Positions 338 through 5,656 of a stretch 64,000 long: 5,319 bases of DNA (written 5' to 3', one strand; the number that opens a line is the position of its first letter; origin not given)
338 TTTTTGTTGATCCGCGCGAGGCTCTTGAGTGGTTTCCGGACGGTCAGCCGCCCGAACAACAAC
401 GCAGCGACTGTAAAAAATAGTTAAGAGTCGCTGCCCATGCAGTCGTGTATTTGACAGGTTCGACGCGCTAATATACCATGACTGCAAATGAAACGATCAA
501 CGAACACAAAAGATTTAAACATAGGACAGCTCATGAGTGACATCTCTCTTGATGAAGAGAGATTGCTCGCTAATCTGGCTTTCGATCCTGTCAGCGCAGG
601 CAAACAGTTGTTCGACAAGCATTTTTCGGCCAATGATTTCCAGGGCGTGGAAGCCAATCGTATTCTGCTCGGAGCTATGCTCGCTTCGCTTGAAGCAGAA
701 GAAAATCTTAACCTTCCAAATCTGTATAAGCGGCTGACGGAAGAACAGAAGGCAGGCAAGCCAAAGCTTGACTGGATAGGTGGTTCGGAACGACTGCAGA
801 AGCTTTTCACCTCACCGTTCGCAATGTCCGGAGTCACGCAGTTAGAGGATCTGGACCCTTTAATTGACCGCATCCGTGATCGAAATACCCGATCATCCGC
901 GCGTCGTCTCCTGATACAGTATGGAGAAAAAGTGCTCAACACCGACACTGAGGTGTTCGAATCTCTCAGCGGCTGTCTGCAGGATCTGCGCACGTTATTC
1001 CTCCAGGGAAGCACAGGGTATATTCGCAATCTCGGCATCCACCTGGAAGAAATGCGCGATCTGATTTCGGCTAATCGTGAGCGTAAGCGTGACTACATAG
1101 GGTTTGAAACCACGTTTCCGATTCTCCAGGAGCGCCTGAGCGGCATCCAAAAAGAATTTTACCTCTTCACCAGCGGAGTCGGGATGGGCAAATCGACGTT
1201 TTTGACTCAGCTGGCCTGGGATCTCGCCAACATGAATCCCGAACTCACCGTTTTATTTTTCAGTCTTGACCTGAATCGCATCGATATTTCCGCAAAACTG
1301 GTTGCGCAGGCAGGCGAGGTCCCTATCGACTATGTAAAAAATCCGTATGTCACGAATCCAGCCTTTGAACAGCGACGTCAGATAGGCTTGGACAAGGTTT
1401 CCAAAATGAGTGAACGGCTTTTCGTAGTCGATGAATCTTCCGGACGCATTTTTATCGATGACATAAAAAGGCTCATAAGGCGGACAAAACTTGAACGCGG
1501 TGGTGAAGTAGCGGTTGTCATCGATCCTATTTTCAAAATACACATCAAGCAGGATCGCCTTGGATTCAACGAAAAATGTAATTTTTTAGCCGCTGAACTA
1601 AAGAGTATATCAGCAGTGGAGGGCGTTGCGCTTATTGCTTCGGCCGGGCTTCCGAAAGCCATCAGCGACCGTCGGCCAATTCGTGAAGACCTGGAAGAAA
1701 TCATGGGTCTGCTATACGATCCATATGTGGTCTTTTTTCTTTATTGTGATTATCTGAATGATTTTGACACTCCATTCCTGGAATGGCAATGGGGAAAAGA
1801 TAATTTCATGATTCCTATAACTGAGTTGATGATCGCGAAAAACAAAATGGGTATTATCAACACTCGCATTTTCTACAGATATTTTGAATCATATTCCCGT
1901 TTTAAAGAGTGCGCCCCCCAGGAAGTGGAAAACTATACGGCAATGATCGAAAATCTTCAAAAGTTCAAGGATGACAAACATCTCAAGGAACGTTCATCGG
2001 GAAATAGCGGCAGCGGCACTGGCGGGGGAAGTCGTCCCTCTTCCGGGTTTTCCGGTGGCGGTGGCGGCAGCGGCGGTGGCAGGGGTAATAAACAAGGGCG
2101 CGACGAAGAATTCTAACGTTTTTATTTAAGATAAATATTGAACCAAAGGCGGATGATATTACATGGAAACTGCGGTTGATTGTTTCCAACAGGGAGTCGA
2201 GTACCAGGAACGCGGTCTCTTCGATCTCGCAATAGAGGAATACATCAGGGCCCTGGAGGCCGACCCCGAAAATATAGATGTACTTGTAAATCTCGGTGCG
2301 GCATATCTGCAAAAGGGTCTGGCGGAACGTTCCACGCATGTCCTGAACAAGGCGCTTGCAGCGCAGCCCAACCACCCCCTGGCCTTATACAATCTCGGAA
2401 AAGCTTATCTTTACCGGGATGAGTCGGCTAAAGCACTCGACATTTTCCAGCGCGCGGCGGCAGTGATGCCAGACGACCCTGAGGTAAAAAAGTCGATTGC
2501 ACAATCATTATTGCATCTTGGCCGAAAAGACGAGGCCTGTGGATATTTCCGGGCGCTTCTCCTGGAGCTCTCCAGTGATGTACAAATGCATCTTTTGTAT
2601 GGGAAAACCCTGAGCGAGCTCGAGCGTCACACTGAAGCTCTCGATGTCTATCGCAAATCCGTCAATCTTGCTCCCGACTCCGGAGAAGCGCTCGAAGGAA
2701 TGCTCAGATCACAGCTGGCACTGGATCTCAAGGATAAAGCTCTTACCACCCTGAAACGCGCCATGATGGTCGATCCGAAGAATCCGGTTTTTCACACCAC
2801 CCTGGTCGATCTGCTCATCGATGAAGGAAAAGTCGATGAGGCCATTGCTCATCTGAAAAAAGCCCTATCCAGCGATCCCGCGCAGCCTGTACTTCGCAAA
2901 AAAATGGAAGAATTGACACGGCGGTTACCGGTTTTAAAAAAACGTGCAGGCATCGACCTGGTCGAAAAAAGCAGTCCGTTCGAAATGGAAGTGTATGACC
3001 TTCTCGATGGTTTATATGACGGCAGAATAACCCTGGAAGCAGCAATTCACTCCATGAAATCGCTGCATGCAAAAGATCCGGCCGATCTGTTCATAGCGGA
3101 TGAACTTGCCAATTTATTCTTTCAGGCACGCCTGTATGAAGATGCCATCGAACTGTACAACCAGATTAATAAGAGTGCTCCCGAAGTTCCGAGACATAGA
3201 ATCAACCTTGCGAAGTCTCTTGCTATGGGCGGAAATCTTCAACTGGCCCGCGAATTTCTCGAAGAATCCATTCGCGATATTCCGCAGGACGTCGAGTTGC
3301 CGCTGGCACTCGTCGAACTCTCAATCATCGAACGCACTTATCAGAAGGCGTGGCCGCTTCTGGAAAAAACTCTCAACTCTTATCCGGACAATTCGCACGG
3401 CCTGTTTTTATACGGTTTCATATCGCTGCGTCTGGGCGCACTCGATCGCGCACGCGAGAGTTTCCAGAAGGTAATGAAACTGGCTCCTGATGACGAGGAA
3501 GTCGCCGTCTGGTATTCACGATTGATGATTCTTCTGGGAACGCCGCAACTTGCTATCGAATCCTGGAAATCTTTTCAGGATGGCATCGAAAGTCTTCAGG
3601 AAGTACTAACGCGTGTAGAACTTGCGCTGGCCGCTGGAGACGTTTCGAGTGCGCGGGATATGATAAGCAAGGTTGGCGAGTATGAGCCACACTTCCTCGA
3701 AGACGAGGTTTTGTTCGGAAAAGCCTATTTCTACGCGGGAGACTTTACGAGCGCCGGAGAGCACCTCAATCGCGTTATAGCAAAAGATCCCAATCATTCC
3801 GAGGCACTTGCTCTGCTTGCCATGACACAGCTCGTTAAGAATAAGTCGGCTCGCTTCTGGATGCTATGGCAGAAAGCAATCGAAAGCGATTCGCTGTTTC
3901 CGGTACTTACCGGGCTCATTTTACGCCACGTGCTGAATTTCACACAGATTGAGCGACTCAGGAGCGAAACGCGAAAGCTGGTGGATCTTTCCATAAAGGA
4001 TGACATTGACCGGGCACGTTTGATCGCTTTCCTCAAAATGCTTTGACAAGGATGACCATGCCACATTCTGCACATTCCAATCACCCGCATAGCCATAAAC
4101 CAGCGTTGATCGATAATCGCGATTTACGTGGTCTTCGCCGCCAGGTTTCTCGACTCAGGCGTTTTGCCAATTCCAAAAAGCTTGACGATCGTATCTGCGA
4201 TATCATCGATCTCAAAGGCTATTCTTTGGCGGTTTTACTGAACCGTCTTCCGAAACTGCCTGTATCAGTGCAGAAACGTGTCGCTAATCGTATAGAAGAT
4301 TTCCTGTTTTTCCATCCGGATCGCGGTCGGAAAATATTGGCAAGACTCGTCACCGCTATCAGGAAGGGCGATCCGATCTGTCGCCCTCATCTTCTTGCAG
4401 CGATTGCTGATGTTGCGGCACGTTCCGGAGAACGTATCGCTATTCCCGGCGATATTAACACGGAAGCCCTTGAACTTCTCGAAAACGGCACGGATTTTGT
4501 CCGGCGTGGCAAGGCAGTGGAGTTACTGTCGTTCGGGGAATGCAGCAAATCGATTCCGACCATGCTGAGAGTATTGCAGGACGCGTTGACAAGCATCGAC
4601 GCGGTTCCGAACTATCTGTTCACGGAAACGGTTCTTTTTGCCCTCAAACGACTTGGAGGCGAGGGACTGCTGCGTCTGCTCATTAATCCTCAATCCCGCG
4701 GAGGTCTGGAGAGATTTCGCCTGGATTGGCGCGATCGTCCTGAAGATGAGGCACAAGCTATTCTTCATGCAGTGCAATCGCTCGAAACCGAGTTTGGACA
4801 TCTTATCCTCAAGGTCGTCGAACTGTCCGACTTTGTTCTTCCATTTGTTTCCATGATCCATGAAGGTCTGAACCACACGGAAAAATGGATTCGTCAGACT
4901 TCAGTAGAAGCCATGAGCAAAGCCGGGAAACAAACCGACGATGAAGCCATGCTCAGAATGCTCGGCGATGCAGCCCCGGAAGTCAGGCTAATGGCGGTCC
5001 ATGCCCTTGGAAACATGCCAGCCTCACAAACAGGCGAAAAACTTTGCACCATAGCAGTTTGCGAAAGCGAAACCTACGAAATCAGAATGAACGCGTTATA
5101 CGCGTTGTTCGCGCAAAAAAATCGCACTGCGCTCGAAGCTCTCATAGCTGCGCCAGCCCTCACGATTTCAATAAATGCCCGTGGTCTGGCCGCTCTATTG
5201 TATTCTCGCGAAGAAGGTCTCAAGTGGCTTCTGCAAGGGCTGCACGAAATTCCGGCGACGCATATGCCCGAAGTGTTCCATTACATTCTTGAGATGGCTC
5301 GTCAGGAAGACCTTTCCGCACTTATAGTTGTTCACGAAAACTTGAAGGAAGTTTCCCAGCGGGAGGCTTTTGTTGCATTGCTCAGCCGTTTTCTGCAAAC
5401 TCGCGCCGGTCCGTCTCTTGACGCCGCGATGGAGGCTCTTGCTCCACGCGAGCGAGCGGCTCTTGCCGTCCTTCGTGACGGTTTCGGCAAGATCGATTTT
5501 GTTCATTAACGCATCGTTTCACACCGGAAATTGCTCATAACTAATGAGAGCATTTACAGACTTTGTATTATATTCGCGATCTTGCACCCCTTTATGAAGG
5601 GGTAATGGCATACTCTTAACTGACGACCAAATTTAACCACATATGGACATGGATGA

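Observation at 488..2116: DnaB paralog with systematically altered catalytic residues (possible pseudo-helicase)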

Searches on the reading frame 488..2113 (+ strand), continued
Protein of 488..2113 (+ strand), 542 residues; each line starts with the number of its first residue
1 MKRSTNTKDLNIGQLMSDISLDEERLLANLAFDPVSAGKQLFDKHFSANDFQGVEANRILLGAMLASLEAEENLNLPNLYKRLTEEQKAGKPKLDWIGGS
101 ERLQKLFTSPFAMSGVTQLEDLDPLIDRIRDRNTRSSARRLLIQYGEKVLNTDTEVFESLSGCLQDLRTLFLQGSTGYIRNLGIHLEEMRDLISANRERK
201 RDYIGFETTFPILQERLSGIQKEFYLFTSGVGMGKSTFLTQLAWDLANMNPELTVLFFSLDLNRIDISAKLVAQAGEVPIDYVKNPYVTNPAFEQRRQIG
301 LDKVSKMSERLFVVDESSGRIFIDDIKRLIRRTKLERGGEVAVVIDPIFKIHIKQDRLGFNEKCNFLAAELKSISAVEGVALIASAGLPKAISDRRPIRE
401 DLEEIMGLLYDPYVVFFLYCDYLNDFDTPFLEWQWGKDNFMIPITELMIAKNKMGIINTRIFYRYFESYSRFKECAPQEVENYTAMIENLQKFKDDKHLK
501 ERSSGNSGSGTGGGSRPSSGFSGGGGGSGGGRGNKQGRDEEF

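Call 88: fold_search(model_id=the predicted structure, library=viral)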
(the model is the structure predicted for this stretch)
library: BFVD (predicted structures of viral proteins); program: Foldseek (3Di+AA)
matches with E <= 10: 657; with E <= 0.001: 238
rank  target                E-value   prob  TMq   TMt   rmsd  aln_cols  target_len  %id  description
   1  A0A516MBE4            4.2e-22  1.00  0.50  0.59  19.1       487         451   18  (no name in the UniProt tables at hand)
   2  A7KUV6                6.1e-22  1.00  0.52  0.80   3.6       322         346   23  (no name in the UniProt tables at hand)
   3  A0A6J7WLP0            1.6e-21  1.00  0.47  0.56  20.7       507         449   17  DnaB Replicative DNA helicase [uncultured Caudovirales phage]
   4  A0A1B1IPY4            1.8e-21  1.00  0.50  0.58  20.4       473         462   20  (no name in the UniProt tables at hand)
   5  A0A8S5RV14            1.8e-21  1.00  0.49  0.55  21.1       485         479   20  DNA 5'-3' helicase [Siphoviridae sp. ctHip2]
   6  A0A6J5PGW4            4.1e-21  1.00  0.50  0.62  16.9       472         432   15  DNA 5'-3' helicase [uncultured Caudovirales phage]
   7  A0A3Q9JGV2            2.1e-20  1.00  0.64  0.42   4.8       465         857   16  (no name in the UniProt tables at hand)
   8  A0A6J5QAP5            1.7e-19  1.00  0.46  0.59  14.0       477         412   18  DnaB Replicative DNA helicase [uncultured Caudovirales phage]
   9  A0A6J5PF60            8.1e-19  1.00  0.48  0.53  20.7       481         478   16  DNA 5'-3' helicase [uncultured Caudovirales phage]
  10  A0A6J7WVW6            1.3e-18  1.00  0.46  0.55  19.4       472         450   14  DNA 5'-3' helicase [uncultured Caudovirales phage]
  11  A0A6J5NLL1            1.6e-18  1.00  0.52  0.35  17.9       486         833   14  DnaG DNA primase (Bacterial type) [uncultured Caudovirales phage]
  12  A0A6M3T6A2            2.2e-18  1.00  0.48  0.57  19.7       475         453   15  (no name in the UniProt tables at hand)
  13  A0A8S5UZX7            2.6e-18  1.00  0.49  0.56  12.0       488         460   15  DNA 5'-3' helicase [Siphoviridae sp. ctBeL15]
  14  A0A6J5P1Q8            3.0e-18  1.00  0.46  0.57  22.1       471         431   16  DnaB Replicative DNA helicase [uncultured Caudovirales phage]
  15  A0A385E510            4.2e-18  1.00  0.48  0.55  19.6       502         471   16  (no name in the UniProt tables at hand)
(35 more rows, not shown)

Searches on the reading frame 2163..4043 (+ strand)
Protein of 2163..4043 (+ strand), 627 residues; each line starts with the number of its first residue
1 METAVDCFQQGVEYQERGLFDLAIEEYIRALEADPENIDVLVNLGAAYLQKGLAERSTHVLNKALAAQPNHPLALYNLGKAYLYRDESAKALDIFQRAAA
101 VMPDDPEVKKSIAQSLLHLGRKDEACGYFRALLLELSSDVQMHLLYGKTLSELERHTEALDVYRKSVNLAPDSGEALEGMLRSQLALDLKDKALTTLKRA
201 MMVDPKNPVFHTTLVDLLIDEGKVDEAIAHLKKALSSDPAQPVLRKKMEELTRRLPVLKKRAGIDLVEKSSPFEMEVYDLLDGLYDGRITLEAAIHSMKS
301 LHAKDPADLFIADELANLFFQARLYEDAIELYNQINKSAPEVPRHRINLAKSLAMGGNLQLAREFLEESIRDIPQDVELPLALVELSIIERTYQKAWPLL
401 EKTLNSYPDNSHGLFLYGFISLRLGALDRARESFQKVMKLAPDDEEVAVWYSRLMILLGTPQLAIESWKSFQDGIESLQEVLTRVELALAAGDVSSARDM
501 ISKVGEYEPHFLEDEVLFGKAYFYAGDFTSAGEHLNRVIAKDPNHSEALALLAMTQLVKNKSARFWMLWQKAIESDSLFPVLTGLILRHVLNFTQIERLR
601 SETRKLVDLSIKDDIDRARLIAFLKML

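Call 24: search_protein_families(library=pfam, proteins=[window:2163-4043:+], max_evalue=0.01)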
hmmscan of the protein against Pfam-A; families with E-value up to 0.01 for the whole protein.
window:2163-4043:+ (627 aa): 35 families (the best 25 are shown)
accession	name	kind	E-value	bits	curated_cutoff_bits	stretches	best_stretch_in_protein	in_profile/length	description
PF14559.12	TPR_19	-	3.6e-44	149.4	25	8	60-114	13-67/68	Tetratricopeptide repeat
PF07719.23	TPR_2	-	6.4e-40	132.4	27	2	73-105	2-34/34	Tetratricopeptide repeat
PF13432.12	TPR_16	-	7.6e-40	135.4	32.7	6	315-376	3-64/65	Tetratricopeptide repeat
PF13428.12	TPR_14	-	1.5e-35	118.4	23.5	0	519-553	8-42/44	Tetratricopeptide repeat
PF13414.12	TPR_11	-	5.4e-32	109.6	26.8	2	13-52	3-42/42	TPR repeat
PF13181.12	TPR_8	-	9.8e-31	103.7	25.7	1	141-172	2-33/34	Tetratricopeptide repeat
PF00515.34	TPR_1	-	1.3e-30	104.4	27.8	2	73-104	2-33/34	Tetratricopeptide repeat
PF13431.12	TPR_17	-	2.6e-28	96.3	24.4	2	61-92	2-33/34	Tetratricopeptide repeat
PF12895.13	ANAPC3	-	3.7e-25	88.4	27.2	2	91-165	8-81/82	Anaphase-promoting complex, cyclosome, subunit 3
PF23914.1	TPR_CcmH_CycH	-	4.3e-25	88.8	42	3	402-462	41-101/158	Cytochrome c-type biogenesis protein H TPR domain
PF13174.12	TPR_6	-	2.2e-20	72.2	26.3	0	74-98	2-26/33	Tetratricopeptide repeat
PF13424.12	TPR_12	-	5.2e-20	71.9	30.1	1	40-102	5-75/77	Tetratricopeptide repeat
PF13176.12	TPR_7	-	1.1e-13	50.5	27.9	0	74-107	1-34/36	Tetratricopeptide repeat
PF13429.12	TPR_15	-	6.6e-13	49.2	26.2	1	14-136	156-278/280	Tetratricopeptide repeat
PF13371.12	TPR_9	-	8.3e-13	48.6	35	2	44-108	1-65/73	Tetratricopeptide repeat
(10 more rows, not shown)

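Call 62: search_protein_families(library=padloc, proteins=[window:2163-4043:+], max_evalue=0.01)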
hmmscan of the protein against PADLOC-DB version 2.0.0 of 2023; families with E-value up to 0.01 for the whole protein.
window:2163-4043:+ (627 aa): 4 families
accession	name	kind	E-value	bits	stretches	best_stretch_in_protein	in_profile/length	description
PDLC01101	PrimPol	-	1.2e-08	32.1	1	173-242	33-101/490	adaptation polymerase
PDLC01172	TPR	-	0.00024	18.1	0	142-238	260-357/448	TPR repeats containing protein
PDLC04781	PDC-M71B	-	0.00085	16.1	0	53-130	131-208/515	-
PDLC04782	PDC-M71B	-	0.0013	15.6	0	49-131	117-199/525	-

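Call 63: search_protein_families(library=ncbifam, proteins=[window:2163-4043:+], max_evalue=0.001)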
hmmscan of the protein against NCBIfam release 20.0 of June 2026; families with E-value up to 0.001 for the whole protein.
window:2163-4043:+ (627 aa): 34 families (the best 25 are shown)
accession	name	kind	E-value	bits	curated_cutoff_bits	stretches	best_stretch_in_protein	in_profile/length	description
TIGR02917.1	PEP_TPR_lipo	equivalog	9.4e-52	176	312.2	3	14-342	475-803/899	XrtA/PEP-CTERM system TPR-repeat protein PrsT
NF040959.1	MamA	equivalog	1.5e-39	135.6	200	3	9-169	42-202/204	magnetosome protein MamA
TIGR02521.1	type_IV_pilW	equivalog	2.4e-26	92.7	154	3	77-237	36-198/234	type IV pilus biogenesis/stability protein PilW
NF052415.1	T3SS_chap_SctY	equivalog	3.6e-21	75.7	70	2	77-167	11-104/106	type III secretion apparatus assembly chaperone SctY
TIGR02552.1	LcrH_SycD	equivalog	4.3e-20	71.8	104.8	1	68-131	48-111/136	SycD/LcrH family type III secretion system chaperone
NF052400.1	M48_BAM_BepA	equivalog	2.5e-19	69.4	570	2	291-378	323-410/483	beta-barrel assembly-enhancing protease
NF033920.0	C39_PA2778_fam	equivalog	7.6e-19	68.1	150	1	14-102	166-254/255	PA2778 family cysteine peptidase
TIGR00540.1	TPR_hemY_coli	hypoth_equivalog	3.5e-17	62.2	142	2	49-130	303-383/385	heme biosynthesis-associated TPR protein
NF008757.0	PRK11788.1-5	equivalog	7.3e-17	61.6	363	1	36-249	105-323/388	lipopolysaccharide assembly protein LapB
NF008520.0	PRK11447.1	equivalog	3.7e-16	58.1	858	0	83-162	472-551/1157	cellulose synthase complex outer membrane protein BcsC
NF033758.1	gliding_GltE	equivalog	2e-15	56.7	225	1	155-237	169-251/411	adventurous gliding motility TPR repeat lipoprotein GltE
TIGR03939.1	PGA_TPR_OMP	equivalog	2.5e-15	55.8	366.65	1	291-468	35-211/800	poly-beta-1,6 N-acetyl-D-glucosamine export porin PgaA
TIGR02795.1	tol_pal_ybgF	equivalog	4.3e-15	56.4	90.1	0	69-132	36-102/119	tol-pal system protein YbgF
NF047371.1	FlcA_CTERM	equivalog_domain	1.4e-14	53.6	300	1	44-167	444-566/646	periplasmic flagellar collar protein FlcA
NF033762.1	social_mot_Tgl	equivalog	2.1e-13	50.2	225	1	157-235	48-127/252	social motility TPR repeat lipoprotein Tgl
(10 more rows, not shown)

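Call 94: predict_structure(alignment_id=A3)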
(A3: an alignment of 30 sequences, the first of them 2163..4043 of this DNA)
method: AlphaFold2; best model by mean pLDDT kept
length: 627 residues; sequences in the alignment: 30
mean_pLDDT: 90.1   pTM: 0.58
mean pLDDT of the five models: 90.1, 89.9, 89.8, 88.6, 88.1
residues with pLDDT >= 90: 428; 70-90: 181; 50-70: 17; < 50: 1
segments of 3 or more residues with pLDDT < 50: none
pLDDT, mean of each block of 10 residues (from residue 1): 80 91 92 89 93 92 92 94 93 94 90 93 91 85 92 93 92 90 92 91 89 89 84 86 87 70 66 89 84 92 89 94 91 90 93 92 95 92 93 91 94 96 94 95 92 96 90 81 95 90 71 86 92 93 93 95 95 94 95 95 92 89 93
secondary structure, 60 per line:
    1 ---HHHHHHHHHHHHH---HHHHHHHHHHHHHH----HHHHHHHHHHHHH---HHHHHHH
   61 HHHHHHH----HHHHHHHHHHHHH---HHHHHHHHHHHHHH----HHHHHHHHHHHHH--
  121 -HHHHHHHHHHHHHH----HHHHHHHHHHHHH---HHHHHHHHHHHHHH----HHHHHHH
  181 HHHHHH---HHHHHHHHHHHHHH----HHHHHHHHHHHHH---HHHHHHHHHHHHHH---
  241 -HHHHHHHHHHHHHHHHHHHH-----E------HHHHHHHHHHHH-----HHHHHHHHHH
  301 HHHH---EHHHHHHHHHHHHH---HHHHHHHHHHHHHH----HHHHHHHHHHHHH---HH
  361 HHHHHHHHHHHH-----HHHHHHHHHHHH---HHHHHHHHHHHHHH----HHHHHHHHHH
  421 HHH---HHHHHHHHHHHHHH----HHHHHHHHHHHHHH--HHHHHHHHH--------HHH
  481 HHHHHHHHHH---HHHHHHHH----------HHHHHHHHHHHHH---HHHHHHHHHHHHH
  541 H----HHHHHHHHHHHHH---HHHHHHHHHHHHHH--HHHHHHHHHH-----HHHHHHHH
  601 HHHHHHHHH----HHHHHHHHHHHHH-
elements in order: H4-16 H20-33 H38-50 H54-67 H72-84 H88-101 H106-118 H122-135 H140-152 H156-169 H174-186 H190-203 H208-220 H224-237 H242-261 H274-285 H291-304 H309-321 H325-338 H343-355 H359-372 H378-389 H393-406 H411-423 H427-440 H445-458 H461-469 H478-490 H494-501 H512-524 H528-541 H546-558 H562-575 H578-587 H593-609 H614-626

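Call 96: fold_search(model_id=the predicted structure, library=pdb)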
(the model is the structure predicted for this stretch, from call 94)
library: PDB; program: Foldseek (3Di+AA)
matches with E <= 10: 1587; with E <= 0.001: 469
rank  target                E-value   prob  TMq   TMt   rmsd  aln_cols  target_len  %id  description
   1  9rtt_Q                5.6e-14  1.00  0.34  0.25  23.8       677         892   15  Activated Elongation Complex with IWS1 and ELOF1 (released 2025-09-03)
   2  7yea_A                6.6e-14  1.00  0.33  0.21  15.5       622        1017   16  Human O-GlcNAc transferase Dimer (released 2023-07-12)
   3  9hvq_Q                8.2e-14  1.00  0.38  0.28  22.1       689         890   15  Structure of the transcribing Pol II-DSIF-PAF-SPT6-RECQL5 complex (released 2025-07-16)
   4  7qdr_B                5.0e-13  1.00  0.31  0.17  22.5       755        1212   13  Apo human SKI complex in the closed state (released 2022-02-02)
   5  6af0_A                5.6e-13  1.00  0.38  0.28  23.0       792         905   14  Structure of Ctr9, Paf1 and Cdc73 ternary complex from Myceliophthora thermophila (released 2018-09-19)
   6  7qds_B                9.5e-13  1.00  0.31  0.21  23.1       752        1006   15  Apo human SKI complex in the open state (released 2022-02-02)
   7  1w3b_A                1.0e-12  1.00  0.33  0.52  14.2       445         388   18  The superhelical TPR domain of O-linked GlcNAc transferase reveals structural similarities to importin alpha. (released 2004-09-09)
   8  4buj_F                1.4e-12  1.00  0.29  0.16  23.1       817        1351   12  Crystal structure of the S. cerevisiae Ski2-3-8 complex (released 2013-08-28)
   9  4buj_B                1.6e-12  1.00  0.30  0.16  22.8       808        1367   12  Crystal structure of the S. cerevisiae Ski2-3-8 complex (released 2013-08-28)
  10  7qdz_B                1.7e-12  1.00  0.31  0.19  23.5       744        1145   15  80S-bound human SKI complex in the closed state (released 2022-02-09)
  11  9g8r_B                1.8e-12  1.00  0.31  0.20  22.9       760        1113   15  human SKI7-SKI238 complex in the open state (released 2024-10-16)
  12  7yeh_A                2.2e-12  1.00  0.28  0.19  19.2       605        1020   16  Cryo-EM structure of human OGT-OGA complex (released 2023-07-12)
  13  8q9t_E                3.3e-12  1.00  0.30  0.19  21.9       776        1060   12  CryoEM structure of a S. Cerevisiae Ski238 complex bound to RNA (released 2023-11-29)
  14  8fgw_D                3.8e-12  1.00  0.38  0.20  23.2       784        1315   12  Human IFT-A complex structures provide molecular insights into ciliary transport (released 2023-02-22)
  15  7y4i_A                4.1e-12  1.00  0.32  0.27  12.7       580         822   15  Crystal structure of SPINDLY in complex with GDP (released 2022-12-07)
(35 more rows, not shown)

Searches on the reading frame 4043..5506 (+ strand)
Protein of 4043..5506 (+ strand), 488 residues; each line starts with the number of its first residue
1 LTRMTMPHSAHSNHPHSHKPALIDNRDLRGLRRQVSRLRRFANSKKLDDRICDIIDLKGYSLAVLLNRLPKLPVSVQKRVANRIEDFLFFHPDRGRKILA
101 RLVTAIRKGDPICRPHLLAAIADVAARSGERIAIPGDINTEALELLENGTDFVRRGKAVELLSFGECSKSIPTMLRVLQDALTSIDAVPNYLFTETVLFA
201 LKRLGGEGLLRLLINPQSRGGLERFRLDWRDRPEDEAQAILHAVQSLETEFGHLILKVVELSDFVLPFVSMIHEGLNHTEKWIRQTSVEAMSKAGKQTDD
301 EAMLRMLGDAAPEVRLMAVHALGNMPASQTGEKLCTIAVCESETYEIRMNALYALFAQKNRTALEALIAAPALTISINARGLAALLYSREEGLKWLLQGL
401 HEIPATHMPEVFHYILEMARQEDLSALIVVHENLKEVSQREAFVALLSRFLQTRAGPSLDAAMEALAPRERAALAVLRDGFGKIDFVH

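Call 24: search_protein_families(library=pfam, proteins=[window:4043-5506:+], max_evalue=0.01)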
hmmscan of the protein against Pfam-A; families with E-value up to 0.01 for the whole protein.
window:4043-5506:+ (488 aa): 2 families
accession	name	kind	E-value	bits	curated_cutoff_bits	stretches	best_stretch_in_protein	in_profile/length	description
PF13646.12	HEAT_2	-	7.8e-08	32.9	27.7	1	305-369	6-69/88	HEAT repeats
PF02985.28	HEAT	-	4.1e-06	27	23.5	0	302-325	4-27/31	HEAT repeat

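Call 62: search_protein_families(library=padloc, proteins=[window:4043-5506:+], max_evalue=0.01)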
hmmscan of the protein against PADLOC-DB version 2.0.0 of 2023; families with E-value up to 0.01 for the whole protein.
window:4043-5506:+ (488 aa): 1 family
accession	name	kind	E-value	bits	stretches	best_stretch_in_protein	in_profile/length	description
PDLC02919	HEAT-ARM_XIII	-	0.00085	14.8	1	273-467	739-907/1972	-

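Call 63: search_protein_families(library=ncbifam, proteins=[window:4043-5506:+], max_evalue=0.001)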
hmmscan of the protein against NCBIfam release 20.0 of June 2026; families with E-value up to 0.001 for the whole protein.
window:4043-5506:+ (488 aa): 0 families
